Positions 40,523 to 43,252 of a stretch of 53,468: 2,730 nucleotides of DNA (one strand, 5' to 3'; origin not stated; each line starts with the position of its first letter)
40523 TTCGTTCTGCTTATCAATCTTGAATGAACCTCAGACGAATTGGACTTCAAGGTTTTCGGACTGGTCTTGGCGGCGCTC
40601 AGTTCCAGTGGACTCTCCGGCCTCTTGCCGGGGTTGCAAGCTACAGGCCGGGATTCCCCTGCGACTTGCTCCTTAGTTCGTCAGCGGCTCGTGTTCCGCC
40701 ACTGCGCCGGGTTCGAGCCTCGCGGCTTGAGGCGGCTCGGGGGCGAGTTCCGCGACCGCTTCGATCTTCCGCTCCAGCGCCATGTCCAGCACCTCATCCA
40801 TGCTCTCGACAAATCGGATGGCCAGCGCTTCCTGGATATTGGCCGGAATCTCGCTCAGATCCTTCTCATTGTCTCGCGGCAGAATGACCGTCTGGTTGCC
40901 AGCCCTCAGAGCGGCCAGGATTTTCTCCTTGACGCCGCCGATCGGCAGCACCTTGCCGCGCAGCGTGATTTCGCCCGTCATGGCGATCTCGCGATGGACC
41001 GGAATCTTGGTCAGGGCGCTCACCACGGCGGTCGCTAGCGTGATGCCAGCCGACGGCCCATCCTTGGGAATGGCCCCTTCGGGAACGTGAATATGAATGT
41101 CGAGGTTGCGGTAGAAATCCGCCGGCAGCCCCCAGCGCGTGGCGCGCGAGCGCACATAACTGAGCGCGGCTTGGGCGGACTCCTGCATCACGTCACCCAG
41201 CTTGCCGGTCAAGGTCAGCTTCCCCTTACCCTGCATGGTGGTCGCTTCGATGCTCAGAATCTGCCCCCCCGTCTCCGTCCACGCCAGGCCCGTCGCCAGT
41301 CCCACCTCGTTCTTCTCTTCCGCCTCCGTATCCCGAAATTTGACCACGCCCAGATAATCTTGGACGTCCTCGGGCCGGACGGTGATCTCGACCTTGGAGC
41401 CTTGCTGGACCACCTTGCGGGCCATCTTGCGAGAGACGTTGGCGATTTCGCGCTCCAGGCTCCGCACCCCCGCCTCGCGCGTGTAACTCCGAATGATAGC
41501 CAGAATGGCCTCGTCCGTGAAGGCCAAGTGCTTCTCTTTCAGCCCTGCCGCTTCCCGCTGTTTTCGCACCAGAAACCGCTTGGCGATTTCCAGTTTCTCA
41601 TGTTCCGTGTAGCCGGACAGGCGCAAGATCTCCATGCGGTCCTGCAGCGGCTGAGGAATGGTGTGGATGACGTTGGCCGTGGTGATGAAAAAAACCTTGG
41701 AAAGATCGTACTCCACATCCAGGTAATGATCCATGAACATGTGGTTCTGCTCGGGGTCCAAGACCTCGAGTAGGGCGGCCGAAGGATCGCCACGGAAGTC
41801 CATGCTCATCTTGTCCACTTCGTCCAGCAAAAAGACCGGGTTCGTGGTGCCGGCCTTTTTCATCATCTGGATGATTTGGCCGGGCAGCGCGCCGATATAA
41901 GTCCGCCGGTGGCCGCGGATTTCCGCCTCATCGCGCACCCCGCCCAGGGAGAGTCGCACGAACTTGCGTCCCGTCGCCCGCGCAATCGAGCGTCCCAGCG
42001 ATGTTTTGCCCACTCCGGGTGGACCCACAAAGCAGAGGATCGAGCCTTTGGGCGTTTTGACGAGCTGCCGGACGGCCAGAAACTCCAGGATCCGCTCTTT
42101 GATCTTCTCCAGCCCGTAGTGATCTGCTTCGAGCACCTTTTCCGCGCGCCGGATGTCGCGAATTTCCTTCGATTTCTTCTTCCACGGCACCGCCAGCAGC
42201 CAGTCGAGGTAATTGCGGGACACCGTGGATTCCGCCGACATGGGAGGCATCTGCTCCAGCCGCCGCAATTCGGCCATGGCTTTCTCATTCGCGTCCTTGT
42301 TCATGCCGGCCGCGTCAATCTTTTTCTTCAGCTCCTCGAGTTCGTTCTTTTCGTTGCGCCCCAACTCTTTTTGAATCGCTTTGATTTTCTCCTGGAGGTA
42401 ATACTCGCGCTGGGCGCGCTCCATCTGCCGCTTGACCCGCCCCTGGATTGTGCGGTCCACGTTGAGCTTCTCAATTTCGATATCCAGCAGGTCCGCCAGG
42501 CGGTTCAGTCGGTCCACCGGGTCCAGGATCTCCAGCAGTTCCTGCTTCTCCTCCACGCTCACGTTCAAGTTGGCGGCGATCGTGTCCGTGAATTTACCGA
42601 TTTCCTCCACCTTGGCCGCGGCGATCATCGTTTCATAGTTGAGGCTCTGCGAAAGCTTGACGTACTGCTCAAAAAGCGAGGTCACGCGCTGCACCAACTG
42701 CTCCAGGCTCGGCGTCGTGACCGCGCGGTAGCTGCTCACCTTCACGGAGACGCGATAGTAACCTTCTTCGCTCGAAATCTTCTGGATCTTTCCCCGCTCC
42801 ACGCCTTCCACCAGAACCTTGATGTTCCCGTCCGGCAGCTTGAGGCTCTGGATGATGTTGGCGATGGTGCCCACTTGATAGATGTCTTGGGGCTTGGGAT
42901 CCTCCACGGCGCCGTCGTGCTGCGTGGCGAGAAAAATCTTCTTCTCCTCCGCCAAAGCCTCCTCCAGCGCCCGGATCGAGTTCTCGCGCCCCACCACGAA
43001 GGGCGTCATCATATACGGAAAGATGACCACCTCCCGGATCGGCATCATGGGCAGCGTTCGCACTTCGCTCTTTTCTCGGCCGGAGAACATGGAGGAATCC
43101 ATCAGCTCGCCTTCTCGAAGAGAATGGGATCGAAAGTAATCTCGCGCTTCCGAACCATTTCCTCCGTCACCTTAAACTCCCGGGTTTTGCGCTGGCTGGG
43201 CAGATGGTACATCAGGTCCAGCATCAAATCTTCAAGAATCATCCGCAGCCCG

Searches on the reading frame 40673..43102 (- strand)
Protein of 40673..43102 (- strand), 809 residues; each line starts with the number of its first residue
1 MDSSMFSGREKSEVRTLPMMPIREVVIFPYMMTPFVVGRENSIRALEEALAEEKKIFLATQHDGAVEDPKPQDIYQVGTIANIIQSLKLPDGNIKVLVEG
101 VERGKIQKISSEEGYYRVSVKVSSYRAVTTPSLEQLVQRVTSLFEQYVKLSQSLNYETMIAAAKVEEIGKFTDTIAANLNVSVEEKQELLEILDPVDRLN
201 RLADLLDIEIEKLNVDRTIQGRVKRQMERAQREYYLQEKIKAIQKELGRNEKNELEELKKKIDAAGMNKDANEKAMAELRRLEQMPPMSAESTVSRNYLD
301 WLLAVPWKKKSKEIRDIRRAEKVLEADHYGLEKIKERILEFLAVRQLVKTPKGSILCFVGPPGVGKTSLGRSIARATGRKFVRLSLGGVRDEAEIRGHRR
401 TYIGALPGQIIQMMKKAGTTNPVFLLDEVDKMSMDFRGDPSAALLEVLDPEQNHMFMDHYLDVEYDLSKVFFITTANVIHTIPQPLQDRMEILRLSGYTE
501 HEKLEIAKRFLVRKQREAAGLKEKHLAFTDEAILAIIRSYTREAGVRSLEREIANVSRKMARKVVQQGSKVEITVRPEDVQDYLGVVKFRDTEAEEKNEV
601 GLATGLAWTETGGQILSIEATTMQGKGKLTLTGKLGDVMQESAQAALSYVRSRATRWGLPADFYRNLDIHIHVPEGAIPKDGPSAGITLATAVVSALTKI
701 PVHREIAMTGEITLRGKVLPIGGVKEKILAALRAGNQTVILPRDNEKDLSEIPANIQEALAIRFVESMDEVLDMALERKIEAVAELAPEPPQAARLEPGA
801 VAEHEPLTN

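Call 17: search_protein_families(library=pfam, proteins=[window:40673-43102:-], max_evalue=0.001)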
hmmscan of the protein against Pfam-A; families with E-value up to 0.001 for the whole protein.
window:40673-43102:- (809 aa): 7 families
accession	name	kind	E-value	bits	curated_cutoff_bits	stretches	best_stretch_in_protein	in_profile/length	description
PF05362.19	Lon_C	-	6.4e-94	313.7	21.1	1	575-777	2-204/205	Lon protease (S16) C-terminal proteolytic domain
PF02190.22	LON_substr_bdg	-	1.2e-53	182.4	28.7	1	16-206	1-198/200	ATP-dependent protease La (LON) substrate-binding domain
PF00004.35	AAA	-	5.8e-24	85.5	21.2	1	356-494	1-127/131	ATPase family associated with various cellular activities (AAA)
PF22667.2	Lon_lid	-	1.7e-21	76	27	1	517-570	1-54/57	Lon protease AAA+ ATPase lid domain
PF13541.12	ChlI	-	1.4e-08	35.1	27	1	618-745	1-121/121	Subunit ChlI of Mg-chelatase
PF07728.20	AAA_5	-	4.2e-07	30.5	22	1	356-490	2-139/139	AAA domain (dynein-related subfamily)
PF13401.12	AAA_22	-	0.00062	20.5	27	0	354-435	6-99/130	AAA domain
